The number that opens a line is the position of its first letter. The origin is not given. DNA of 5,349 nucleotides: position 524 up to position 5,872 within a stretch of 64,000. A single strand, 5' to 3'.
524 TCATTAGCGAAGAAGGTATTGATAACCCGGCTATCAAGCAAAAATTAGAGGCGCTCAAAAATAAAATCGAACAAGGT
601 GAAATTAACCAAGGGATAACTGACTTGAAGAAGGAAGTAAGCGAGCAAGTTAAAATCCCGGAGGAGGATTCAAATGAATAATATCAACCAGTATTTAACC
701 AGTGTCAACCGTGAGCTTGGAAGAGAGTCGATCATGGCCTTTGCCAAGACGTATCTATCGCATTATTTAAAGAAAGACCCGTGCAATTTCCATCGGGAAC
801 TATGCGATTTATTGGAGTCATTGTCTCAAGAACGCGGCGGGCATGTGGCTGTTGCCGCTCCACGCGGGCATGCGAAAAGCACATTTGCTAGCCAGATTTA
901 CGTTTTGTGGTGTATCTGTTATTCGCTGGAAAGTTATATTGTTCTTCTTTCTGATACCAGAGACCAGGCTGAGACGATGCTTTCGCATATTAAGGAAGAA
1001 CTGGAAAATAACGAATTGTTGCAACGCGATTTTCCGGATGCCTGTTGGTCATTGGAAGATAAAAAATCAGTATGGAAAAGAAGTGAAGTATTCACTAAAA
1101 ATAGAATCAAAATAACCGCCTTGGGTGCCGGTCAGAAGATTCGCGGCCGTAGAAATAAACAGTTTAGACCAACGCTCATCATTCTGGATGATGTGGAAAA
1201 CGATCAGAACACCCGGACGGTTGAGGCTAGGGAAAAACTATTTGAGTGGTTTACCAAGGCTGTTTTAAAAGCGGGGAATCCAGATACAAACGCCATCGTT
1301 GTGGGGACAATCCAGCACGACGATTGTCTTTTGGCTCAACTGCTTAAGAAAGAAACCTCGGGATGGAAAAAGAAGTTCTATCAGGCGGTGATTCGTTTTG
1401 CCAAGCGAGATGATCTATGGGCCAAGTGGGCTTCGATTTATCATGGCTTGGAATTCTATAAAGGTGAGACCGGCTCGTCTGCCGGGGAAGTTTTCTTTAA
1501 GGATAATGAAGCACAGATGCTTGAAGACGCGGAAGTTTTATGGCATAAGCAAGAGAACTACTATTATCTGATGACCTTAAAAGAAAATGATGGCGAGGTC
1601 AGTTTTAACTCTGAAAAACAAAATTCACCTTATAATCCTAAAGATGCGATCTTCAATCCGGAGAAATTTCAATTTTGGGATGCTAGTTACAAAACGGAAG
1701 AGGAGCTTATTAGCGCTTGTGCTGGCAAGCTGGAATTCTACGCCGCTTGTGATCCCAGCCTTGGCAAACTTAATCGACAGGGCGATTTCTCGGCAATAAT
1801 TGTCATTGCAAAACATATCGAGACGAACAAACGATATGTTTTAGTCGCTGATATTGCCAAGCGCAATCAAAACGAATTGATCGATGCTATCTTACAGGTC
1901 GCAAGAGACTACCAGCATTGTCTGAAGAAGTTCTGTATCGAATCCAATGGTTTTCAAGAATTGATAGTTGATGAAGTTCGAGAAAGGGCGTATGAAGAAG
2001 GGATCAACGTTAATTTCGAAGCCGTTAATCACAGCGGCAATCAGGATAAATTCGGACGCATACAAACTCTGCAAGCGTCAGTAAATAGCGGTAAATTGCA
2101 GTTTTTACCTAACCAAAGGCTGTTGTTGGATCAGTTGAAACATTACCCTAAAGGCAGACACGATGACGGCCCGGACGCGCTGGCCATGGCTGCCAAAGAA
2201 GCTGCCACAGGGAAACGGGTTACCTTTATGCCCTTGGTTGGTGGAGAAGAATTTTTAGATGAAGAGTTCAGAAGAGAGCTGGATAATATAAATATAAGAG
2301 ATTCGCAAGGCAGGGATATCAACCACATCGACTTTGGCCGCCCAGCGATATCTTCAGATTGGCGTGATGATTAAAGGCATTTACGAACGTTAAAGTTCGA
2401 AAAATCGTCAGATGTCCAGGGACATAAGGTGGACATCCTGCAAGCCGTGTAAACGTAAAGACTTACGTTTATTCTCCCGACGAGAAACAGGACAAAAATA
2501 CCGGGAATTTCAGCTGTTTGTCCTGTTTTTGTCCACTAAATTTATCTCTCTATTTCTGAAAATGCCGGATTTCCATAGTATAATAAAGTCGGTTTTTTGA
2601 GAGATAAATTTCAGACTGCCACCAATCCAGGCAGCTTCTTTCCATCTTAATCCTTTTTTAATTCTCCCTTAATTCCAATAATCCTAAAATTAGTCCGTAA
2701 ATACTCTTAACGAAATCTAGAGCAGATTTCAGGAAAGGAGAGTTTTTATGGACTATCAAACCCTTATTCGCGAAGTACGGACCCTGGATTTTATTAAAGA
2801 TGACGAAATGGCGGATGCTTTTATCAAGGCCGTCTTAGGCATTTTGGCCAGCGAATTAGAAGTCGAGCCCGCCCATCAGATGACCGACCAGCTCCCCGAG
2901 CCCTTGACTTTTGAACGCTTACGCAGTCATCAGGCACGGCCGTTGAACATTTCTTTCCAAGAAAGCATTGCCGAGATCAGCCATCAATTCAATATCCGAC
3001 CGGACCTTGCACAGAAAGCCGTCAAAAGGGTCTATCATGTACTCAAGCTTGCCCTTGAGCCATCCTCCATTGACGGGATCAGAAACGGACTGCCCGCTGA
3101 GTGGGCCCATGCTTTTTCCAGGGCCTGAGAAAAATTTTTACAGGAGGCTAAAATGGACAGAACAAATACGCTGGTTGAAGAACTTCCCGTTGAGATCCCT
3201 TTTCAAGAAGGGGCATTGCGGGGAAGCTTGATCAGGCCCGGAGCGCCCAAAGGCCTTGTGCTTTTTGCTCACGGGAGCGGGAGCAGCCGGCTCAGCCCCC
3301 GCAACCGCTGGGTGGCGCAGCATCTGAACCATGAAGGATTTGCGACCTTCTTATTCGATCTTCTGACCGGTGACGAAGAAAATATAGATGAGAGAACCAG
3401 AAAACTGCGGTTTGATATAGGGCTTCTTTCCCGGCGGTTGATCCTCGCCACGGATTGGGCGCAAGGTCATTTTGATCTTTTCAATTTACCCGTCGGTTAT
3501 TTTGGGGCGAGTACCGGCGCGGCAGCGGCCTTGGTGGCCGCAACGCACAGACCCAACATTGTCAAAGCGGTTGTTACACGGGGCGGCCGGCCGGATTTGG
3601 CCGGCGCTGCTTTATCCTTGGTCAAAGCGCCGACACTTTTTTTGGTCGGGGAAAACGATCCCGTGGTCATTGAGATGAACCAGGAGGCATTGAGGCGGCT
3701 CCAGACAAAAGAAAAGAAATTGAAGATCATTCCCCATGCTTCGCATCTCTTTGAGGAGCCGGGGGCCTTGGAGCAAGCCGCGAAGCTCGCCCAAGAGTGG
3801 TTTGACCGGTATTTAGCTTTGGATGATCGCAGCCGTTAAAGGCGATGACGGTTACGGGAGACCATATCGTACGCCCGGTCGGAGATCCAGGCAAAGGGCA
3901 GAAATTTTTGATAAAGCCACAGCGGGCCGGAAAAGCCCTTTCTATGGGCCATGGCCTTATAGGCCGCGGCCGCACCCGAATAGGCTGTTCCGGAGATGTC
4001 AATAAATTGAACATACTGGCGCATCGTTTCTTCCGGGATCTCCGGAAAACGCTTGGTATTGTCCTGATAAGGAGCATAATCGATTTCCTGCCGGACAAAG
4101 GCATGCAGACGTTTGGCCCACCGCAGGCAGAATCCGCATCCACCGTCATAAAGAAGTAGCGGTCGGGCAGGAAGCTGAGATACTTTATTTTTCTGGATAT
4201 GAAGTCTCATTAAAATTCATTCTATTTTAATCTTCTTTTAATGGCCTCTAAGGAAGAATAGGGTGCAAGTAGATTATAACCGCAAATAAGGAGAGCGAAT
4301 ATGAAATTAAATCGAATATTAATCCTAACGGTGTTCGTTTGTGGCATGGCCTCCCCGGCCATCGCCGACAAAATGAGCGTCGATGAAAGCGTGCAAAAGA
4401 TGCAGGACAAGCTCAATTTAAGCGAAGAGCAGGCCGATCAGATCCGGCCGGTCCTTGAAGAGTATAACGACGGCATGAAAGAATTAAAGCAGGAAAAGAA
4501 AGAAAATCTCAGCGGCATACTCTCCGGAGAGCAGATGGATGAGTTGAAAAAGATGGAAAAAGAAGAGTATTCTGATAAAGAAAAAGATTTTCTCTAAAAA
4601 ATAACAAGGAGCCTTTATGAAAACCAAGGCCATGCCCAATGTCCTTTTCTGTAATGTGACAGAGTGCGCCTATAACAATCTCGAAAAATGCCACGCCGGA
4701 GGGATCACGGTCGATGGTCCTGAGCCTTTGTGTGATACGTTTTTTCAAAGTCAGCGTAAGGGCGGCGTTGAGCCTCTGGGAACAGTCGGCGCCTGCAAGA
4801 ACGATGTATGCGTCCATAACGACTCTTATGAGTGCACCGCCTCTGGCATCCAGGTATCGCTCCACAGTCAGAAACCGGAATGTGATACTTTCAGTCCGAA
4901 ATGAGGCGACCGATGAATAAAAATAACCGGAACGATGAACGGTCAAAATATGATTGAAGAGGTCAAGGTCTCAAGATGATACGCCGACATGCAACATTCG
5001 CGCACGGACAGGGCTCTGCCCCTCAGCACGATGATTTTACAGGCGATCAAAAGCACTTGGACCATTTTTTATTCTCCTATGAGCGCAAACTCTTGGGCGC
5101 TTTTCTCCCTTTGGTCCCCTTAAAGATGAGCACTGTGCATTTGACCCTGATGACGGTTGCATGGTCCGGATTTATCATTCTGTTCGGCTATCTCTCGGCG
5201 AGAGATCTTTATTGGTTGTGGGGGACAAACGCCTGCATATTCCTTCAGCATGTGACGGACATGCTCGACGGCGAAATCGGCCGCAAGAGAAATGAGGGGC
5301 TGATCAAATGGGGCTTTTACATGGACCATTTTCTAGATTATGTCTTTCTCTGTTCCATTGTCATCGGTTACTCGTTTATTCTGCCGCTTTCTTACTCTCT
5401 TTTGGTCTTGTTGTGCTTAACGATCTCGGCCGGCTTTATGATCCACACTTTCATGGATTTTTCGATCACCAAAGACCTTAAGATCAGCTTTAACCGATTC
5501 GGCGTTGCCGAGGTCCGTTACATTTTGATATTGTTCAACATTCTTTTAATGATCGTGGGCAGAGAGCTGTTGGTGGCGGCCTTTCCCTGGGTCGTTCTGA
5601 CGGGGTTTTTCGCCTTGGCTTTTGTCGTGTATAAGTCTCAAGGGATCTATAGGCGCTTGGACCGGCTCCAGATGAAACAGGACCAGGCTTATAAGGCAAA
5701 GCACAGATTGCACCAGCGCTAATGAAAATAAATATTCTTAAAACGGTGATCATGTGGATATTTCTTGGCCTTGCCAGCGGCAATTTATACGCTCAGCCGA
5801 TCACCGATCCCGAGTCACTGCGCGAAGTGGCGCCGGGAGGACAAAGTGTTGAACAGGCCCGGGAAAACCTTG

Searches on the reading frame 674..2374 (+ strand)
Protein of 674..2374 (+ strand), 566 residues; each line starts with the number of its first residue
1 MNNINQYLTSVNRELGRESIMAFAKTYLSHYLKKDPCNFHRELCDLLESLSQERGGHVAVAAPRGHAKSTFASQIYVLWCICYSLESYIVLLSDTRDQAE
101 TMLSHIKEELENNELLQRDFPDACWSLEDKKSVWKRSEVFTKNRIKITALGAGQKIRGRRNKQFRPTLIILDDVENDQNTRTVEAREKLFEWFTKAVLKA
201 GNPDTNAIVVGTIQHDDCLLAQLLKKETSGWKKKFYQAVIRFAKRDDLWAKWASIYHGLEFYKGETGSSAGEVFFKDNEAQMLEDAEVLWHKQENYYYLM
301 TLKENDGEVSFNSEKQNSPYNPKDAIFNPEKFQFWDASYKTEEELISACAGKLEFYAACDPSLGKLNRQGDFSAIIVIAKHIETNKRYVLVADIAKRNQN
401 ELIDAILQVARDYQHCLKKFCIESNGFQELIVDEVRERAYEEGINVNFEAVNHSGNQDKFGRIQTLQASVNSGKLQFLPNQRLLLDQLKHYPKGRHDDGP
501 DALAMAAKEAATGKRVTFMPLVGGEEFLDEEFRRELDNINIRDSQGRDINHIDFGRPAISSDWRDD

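Call 62: search_protein_families(library=pfam, proteins=[window:674-2374:+], max_evalue=0.00001)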
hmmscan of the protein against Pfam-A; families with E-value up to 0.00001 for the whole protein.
window:674-2374:+ (566 aa): 1 family
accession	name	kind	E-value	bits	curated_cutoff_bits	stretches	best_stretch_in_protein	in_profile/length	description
PF17289.8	Terminase_6C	-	7.6e-06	26.4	22.6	0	359-506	3-151/155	Terminase RNaseH-like domain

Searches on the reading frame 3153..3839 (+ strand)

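Call 18: search_protein_families(library=pfam, proteins=[window:3153-3839:+], max_evalue=0.001)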
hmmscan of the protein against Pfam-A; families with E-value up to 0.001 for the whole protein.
window:3153-3839:+ (228 aa): 6 families
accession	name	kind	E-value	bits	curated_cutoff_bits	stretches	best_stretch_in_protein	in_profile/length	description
PF12146.15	Hydrolase_4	-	1.2e-11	44.9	27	1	155-199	188-233/239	Serine aminopeptidase, S33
PF01738.24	DLH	-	1.2e-08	35.2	21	1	27-209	6-201/217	Dienelactone hydrolase family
PF00561.26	Abhydrolase_1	-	1.5e-08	35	25.8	0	160-199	201-239/245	alpha/beta hydrolase fold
PF00326.27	Peptidase_S9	-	1.2e-05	25.4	22.6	0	157-222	143-211/213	Prolyl oligopeptidase family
PF12740.14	PETase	-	5.6e-05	23.1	28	1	53-226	72-238/263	PET hydrolase-like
PF20408.4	Abhydrolase_11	-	0.0001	22.5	27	1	33-205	2-172/193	Alpha/beta hydrolase domain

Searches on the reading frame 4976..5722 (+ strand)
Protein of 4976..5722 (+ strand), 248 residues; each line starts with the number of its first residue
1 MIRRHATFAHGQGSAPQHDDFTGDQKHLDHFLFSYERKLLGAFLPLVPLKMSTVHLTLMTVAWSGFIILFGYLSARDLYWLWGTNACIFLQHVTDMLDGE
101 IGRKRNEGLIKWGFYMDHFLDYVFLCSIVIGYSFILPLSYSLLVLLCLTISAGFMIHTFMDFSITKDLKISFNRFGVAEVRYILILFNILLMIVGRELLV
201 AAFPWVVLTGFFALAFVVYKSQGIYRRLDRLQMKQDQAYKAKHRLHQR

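Call 18: search_protein_families(library=pfam, proteins=[window:4976-5722:+], max_evalue=0.001)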
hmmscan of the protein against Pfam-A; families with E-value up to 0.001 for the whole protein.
window:4976-5722:+ (248 aa): 1 family
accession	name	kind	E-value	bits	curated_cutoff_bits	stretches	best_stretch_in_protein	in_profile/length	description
PF01066.26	CDP-OH_P_transf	-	4e-07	31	22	1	58-203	9-138/152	CDP-alcohol phosphatidyltransferase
